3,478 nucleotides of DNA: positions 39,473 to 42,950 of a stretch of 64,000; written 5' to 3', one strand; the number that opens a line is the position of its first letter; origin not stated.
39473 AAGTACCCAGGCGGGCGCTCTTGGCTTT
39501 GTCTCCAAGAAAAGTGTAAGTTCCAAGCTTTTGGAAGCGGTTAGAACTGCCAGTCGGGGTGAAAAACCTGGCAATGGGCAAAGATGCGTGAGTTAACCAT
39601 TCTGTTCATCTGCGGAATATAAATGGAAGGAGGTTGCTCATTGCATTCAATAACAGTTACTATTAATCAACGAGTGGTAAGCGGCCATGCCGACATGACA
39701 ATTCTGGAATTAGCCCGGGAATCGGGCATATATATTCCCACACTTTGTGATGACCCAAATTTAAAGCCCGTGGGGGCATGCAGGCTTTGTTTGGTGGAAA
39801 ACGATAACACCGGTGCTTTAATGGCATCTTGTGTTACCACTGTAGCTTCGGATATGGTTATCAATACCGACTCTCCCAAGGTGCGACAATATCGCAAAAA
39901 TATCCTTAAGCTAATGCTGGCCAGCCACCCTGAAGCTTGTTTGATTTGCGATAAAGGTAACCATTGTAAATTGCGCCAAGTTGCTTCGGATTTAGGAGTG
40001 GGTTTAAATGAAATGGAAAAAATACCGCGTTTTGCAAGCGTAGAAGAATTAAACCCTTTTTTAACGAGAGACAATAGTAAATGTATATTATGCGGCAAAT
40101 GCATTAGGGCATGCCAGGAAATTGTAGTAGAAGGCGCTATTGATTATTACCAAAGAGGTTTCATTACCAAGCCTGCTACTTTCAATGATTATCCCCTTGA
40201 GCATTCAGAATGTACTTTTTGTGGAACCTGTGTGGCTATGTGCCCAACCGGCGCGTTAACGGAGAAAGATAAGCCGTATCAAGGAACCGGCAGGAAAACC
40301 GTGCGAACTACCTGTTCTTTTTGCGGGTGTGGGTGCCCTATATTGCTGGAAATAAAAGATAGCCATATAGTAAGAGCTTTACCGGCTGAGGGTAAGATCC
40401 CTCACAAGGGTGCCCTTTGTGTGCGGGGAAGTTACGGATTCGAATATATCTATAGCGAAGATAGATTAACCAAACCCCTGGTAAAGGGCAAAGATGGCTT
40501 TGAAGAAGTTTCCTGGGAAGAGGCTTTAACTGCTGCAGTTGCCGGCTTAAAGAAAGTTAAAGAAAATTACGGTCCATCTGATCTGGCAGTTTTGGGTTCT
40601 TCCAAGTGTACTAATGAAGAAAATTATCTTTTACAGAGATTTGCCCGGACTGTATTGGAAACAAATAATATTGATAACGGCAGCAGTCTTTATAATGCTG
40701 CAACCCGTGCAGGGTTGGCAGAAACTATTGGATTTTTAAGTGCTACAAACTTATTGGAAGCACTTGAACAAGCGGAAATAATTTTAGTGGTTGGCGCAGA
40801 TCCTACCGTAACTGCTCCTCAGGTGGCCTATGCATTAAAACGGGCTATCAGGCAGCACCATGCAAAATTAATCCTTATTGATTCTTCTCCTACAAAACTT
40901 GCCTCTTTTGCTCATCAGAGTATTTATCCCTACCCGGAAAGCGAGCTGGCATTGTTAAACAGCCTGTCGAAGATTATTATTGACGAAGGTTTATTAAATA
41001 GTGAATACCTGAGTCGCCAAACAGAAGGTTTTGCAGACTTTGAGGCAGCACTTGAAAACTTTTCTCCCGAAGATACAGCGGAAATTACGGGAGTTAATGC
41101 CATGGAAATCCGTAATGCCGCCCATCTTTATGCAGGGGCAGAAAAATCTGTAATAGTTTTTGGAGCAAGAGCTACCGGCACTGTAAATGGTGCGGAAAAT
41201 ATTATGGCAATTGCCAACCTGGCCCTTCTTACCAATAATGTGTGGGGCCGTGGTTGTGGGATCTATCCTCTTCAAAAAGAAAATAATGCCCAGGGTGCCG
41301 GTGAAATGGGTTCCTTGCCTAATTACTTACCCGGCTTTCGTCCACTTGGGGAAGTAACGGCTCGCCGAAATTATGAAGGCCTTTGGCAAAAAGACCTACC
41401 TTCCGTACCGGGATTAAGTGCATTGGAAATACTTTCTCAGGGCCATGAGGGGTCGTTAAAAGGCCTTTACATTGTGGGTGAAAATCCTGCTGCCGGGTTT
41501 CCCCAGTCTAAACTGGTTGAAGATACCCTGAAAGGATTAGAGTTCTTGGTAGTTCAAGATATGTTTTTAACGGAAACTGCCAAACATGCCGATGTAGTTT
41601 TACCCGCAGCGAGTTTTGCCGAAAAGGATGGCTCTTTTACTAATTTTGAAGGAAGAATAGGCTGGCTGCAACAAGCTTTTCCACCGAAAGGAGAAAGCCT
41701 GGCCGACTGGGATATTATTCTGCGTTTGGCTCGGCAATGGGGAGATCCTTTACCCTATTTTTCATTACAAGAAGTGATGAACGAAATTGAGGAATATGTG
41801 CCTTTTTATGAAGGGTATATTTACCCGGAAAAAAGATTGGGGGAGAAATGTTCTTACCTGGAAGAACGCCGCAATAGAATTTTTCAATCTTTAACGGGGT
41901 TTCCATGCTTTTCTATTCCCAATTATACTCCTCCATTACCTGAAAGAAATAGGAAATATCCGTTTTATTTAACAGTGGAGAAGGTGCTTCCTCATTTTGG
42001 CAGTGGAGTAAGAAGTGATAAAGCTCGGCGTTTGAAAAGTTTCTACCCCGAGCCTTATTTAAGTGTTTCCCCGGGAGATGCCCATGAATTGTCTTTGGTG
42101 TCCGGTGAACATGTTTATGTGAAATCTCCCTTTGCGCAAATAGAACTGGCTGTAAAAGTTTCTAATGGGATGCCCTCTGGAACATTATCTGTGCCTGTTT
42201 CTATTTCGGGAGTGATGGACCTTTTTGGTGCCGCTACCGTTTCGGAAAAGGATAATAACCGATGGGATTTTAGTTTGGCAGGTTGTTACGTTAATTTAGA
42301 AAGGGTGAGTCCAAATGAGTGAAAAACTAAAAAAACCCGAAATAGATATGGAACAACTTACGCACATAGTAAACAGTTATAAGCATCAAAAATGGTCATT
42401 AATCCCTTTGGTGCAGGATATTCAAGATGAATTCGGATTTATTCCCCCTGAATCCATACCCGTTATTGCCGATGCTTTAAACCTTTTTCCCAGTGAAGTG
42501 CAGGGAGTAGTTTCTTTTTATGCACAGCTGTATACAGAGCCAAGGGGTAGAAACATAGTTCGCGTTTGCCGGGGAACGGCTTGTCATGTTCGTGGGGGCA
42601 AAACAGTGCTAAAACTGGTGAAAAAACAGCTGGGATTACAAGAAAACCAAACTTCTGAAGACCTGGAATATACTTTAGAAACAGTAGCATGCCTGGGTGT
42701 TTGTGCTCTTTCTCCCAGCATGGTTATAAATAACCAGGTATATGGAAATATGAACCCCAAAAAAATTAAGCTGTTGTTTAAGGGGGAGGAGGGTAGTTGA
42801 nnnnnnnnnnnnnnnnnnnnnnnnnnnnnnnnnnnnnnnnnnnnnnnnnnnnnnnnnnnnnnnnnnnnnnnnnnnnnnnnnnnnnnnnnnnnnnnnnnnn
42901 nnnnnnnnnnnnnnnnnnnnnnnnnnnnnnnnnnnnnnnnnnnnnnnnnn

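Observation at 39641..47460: NuoG/FdhA-like + NuoE-like + NuoF::GltD fusion packed directly against metV-metF: candidate new type of methylene-THF reductase complex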

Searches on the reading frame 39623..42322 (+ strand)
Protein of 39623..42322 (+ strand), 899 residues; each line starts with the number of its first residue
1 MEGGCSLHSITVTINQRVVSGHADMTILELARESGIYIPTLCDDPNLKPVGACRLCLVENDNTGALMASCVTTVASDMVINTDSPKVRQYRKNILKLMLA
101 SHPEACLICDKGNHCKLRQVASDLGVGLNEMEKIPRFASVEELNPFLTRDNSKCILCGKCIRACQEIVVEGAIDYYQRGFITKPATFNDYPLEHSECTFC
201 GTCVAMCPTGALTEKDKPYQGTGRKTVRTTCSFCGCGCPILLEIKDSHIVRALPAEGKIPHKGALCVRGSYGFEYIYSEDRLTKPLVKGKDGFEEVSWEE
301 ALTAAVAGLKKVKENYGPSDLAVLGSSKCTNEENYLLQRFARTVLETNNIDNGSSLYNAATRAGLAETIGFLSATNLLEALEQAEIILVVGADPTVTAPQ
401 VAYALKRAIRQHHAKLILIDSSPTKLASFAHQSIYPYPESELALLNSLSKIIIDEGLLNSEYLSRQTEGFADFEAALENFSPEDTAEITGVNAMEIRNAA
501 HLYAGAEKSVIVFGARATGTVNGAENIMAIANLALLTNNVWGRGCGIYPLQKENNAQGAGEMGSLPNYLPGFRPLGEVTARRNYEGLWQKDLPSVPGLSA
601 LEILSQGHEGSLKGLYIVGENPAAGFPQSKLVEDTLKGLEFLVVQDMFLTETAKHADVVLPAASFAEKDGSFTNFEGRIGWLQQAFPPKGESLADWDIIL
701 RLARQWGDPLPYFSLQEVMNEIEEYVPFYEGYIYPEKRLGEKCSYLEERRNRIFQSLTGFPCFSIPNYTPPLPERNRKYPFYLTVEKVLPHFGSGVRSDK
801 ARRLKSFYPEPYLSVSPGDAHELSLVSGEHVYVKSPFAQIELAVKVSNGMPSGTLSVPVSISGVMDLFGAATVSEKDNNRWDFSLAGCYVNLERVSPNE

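Call 3: search_protein_families(library=pfam, proteins=[window:39623-42322:+])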
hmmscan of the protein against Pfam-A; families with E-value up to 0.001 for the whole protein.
window:39623-42322:+ (899 aa): 13 families
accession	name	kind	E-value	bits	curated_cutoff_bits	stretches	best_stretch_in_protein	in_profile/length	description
PF00384.28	Molybdopterin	-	5.3e-62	210.3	24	1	281-704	1-352/353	Molybdopterin oxidoreductase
PF13510.11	Fer2_4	-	1.3e-14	54.4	22.8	1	9-84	3-81/82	2Fe-2S iron-sulfur cluster binding domain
PF10588.14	NADH-G_4Fe-4S_3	-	1.2e-11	44.4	27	1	91-126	1-36/40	NADH-ubiquinone oxidoreductase-G iron-sulfur binding region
PF04879.21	Molybdop_Fe4S4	-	3.1e-11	43.5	22.7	1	225-278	2-55/55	Molybdopterin oxidoreductase Fe4S4 domain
PF01568.27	Molydop_binding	-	1.5e-10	41.5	26.8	1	781-860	1-79/110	Molydopterin dinucleotide binding domain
PF12838.12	Fer4_7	-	1.2e-08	35.7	27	1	153-211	1-52/52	4Fe-4S dicluster domain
PF00037.32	Fer4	-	3.4e-08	33.4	21.1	1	194-213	5-24/24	4Fe-4S binding domain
PF22117.2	Fer4_Nqo3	-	1e-07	32.4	27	1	145-213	2-67/67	NADH-quinone oxidoreductase subunit 3, ferredoxin-like domain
PF14697.11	Fer4_21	-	3.1e-06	27.6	35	1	150-211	4-56/59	4Fe-4S dicluster domain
PF13237.11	Fer4_10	-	2.2e-05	24.7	25.5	0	148-165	3-21/53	4Fe-4S dicluster domain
PF13187.11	Fer4_9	-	0.00012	22.5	27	0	196-235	1-41/52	4Fe-4S dicluster domain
PF13459.11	Fer4_15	-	0.0006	20.9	22.4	0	192-209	3-20/66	4Fe-4S single cluster domain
PF12837.12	Fer4_6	-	0.00091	19.5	25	1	148-165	3-20/24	4Fe-4S binding domain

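Call 12: search_solved_structures(query=window:39641-42322:+, show_alignments=2)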
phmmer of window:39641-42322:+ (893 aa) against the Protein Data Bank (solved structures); distinct sequences matched with E-value up to 0.001: 131 (the best 60 are shown).
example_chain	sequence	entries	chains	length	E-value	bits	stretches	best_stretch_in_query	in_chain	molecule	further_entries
9wxb_B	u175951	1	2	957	4e-147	495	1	4-849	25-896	Formate dehydrogenase alpha subunit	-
6tg9_A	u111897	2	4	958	3e-143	482.2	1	7-847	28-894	Formate dehydrogenase subunit alpha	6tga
7vw6_A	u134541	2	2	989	1e-138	467.2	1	13-853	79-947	Formate dehydrogenase | Tungsten-containing formate dehydrogenase alpha subunit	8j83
7e5z_A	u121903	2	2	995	1e-138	467.2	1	13-853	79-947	Formate dehydrogenase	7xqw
8rqz_C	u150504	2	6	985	1.8e-138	466.4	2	216-859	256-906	Probable oxidoreductase YjgC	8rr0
9gzq_A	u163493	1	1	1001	1.9e-138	466.3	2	216-859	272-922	Probable oxidoreductase YjgC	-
9t1s_L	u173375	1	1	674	2.5e-112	379.9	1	221-854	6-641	formate dehydrogenase (coenzyme F420)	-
7qv7_S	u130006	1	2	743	2.5e-109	370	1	219-727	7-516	Hydrogen dependent carbon dioxide reductase subunit FdhF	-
7bkb_D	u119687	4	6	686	2.2e-101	343.7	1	219-861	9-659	Formate dehydrogenase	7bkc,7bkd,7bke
1aa6_A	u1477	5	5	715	1.7e-98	334.1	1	219-847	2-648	FORMATE DEHYDROGENASE H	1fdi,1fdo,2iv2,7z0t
9bov_A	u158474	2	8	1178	8.6e-82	278.8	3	109-557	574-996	Molybdopterin oxidoreductase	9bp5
7t2r_A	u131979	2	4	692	1.8e-74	254.6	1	1-554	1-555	NiFe hydrogenase subunit A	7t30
8oh5_C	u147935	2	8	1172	7.3e-74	252.6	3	97-558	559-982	Formate dehydrogenase-O, major subunit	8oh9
8e9g_G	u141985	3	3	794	2.2e-72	247.7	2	4-416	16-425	NADH-quinone oxidoreductase subunit G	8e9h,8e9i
2jio_A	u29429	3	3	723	9.8e-55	189.3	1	218-703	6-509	PERIPLASMIC NITRATE REDUCTASE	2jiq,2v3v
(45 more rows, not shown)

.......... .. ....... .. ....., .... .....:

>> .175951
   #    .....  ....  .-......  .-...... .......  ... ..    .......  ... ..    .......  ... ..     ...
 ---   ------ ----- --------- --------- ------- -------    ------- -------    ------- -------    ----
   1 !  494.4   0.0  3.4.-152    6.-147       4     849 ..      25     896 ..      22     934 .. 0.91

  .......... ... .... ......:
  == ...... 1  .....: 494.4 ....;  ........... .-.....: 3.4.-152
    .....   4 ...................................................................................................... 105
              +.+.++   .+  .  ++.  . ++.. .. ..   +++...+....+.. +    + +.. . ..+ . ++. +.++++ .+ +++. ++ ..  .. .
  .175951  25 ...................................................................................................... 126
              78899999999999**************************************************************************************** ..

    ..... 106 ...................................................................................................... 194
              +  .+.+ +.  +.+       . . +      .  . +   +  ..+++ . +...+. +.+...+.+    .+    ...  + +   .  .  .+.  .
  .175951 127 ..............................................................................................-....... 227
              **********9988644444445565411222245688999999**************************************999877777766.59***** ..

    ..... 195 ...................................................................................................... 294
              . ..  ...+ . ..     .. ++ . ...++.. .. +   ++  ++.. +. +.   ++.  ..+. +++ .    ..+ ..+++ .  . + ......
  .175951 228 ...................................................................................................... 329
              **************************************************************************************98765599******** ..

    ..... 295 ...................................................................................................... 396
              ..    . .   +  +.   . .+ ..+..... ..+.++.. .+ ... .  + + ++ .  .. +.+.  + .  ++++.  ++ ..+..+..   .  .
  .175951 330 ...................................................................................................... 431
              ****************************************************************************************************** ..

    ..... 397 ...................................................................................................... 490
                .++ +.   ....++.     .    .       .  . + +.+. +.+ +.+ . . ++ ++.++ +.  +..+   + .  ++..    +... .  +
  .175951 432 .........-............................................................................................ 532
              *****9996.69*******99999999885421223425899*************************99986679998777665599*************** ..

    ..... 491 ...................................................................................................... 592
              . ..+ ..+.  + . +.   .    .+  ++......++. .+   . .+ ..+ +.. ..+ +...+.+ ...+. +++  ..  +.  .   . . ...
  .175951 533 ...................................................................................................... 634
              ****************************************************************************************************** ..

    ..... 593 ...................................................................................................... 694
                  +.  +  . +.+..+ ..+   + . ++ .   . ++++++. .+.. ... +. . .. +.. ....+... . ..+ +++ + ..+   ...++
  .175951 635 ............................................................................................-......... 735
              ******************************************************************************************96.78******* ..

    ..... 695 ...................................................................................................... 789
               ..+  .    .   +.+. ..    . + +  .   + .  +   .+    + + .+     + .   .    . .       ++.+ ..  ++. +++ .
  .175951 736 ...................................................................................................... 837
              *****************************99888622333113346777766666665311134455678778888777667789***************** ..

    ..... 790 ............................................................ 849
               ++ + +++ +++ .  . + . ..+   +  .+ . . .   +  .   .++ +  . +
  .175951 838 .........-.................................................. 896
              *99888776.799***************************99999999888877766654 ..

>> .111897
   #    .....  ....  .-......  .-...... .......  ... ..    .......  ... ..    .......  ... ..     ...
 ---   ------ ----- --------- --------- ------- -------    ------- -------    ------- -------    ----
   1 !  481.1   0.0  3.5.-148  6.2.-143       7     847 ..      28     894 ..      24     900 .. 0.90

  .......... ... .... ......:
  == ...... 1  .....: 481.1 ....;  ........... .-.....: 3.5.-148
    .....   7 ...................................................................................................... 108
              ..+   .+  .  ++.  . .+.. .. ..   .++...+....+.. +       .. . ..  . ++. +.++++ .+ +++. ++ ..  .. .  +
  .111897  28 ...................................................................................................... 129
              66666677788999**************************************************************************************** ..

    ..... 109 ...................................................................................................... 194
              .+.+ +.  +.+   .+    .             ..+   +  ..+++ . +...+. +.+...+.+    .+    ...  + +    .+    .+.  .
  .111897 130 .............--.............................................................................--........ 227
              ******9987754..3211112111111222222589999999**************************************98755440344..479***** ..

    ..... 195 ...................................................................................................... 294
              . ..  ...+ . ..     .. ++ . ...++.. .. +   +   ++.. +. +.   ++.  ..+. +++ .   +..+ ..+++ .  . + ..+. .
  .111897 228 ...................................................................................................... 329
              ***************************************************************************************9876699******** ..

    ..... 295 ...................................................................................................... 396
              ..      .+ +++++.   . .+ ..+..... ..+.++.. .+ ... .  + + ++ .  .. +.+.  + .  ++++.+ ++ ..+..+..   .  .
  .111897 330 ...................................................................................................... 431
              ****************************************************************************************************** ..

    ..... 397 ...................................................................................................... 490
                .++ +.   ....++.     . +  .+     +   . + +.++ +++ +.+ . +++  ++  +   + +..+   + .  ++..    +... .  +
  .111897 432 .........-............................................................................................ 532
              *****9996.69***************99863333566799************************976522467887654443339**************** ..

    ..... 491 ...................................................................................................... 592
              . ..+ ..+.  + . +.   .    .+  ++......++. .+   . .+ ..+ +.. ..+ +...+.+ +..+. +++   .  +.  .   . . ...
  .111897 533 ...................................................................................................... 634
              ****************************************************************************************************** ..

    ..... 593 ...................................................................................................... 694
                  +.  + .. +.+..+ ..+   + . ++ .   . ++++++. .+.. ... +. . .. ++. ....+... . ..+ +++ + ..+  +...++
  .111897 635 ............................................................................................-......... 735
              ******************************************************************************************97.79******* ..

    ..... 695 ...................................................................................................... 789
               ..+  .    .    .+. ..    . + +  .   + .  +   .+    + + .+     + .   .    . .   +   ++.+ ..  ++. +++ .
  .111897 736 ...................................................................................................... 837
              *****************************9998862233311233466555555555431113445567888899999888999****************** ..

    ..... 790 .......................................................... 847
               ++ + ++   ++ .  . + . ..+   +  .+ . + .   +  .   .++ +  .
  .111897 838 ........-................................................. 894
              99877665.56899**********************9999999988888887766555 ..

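Call 79: search_protein_families(library=ncbifam, proteins=[window:39641-42322:+], max_evalue=1e-10)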
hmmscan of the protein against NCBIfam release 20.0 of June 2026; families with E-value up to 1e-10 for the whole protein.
window:39641-42322:+ (893 aa): 31 families (the best 25 are shown)
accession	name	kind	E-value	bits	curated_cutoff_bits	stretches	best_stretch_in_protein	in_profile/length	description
TIGR01591.1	Fdh-alpha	equivalog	2.5e-164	548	666.25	1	223-854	1-642/672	formate dehydrogenase subunit alpha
TIGR01973.1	NuoG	equivalog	4e-108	362.8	470.05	1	6-694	1-604/606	NADH-quinone oxidoreductase subunit NuoG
NF047855.1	AssmNtatRedNasC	equivalog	5.4e-106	355.5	1100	1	210-854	10-675/708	assimilatory nitrate reductase catalytic subunit NasC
NF005895.0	PRK07860.1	equivalog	4.5e-102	342.5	802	1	3-718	17-676/811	NADH-quinone oxidoreductase subunit G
NF041323.1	Nitr_red_NasA_Halo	equivalog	3e-65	221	1000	1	255-871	32-657/673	assimilatory nitrate reductase NasA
NF040763.1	FeFe_hydrog_A6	exception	6e-61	206.5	765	1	4-211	1-210/571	NADH-dependent [FeFe] hydrogenase, group A6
TIGR01706.1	NAPA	equivalog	3.1e-54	184.6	930.55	2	220-461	42-291/830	periplasmic nitrate reductase subunit alpha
NF010055.0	PRK13532.1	equivalog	6.2e-54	183.5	904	2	219-461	41-291/830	nitrate reductase catalytic subunit NapA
NF006305.0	PRK08493.1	equivalog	3.9e-51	174.1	591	1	4-423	2-417/819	NADH-quinone oxidoreductase subunit G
NF005745.0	PRK07569.1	equivalog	1.4e-50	171.9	333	1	1-211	1-212/238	bidirectional hydrogenase complex protein HoxU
TIGR01701.1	Fdhalpha-like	subfamily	3e-48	164.5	582.15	1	274-729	98-584/744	FdhF/YdeP family oxidoreductase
NF012032.0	PRK15488.1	equivalog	2.7e-46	158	694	1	194-701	16-528/759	thiosulfate reductase PhsA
NF041513.1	formate_DH_Act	exception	1e-38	132.8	1400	1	205-461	27-295/1067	formate dehydrogenase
TIGR01553.1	formate-DH-alph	equivalog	5.2e-37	127.1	814.2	1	212-463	36-306/1009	formate dehydrogenase-N subunit alpha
TIGR02166.1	dmsA_ynfE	subfamily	6.2e-34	117.1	777.7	1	208-539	32-396/794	DMSO/selenate family reductase complex A subunit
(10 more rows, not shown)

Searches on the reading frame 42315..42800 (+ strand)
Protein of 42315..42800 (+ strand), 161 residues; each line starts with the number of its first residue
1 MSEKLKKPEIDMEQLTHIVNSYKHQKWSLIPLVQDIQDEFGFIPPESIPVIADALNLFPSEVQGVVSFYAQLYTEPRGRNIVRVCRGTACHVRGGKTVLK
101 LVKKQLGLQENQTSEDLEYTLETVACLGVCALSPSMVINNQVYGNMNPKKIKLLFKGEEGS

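Call 3: search_protein_families(library=pfam, proteins=[window:42315-42800:+])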
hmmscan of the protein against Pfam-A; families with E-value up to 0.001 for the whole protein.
window:42315-42800:+ (161 aa): 1 family
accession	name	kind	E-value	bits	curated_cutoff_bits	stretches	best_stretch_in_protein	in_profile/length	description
PF01257.25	2Fe-2S_thioredx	-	1.6e-45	155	24.8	1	16-154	2-140/145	Thioredoxin-like [2Fe-2S] ferredoxin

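Call 79: search_protein_families(library=ncbifam, proteins=[window:42315-42800:+], max_evalue=1e-10)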
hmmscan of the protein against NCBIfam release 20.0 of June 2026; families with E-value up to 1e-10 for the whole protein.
window:42315-42800:+ (161 aa): 9 families
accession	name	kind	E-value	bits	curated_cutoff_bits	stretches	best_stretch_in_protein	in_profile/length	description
NF004638.0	PRK05988.1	equivalog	5.6e-45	153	198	1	9-155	8-154/159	formate dehydrogenase subunit gamma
NF005722.0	PRK07539.1-2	equivalog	3.1e-42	144.3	141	1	11-156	9-154/157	NADH-quinone oxidoreductase subunit NuoE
TIGR01958.1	nuoE_fam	subfamily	3.1e-34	118.3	142.4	1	16-154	3-143/148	NADH-quinone oxidoreductase subunit NuoE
NF005721.0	PRK07539.1-1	equivalog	1.1e-30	106.9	308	1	13-153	32-172/292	NADH-quinone oxidoreductase subunit NuoE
NF005747.0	PRK07571.1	equivalog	1.3e-30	106.3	224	1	14-152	24-162/173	bidirectional hydrogenase complex protein HoxE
NF005725.0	PRK07539.1-5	equivalog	2.3e-29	102.3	220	1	12-156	22-169/174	NADH-quinone oxidoreductase subunit NuoE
NF005723.0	PRK07539.1-3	equivalog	2.9e-21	76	226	1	32-154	29-152/158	NADH-quinone oxidoreductase subunit NuoE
NF005724.0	PRK07539.1-4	equivalog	8.2e-21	74.9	280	1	24-153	37-167/240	NADH-quinone oxidoreductase subunit NuoE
NF009040.0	PRK12373.1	equivalog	2.2e-16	60.6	514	1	25-152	35-163/400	NADH-quinone oxidoreductase subunit E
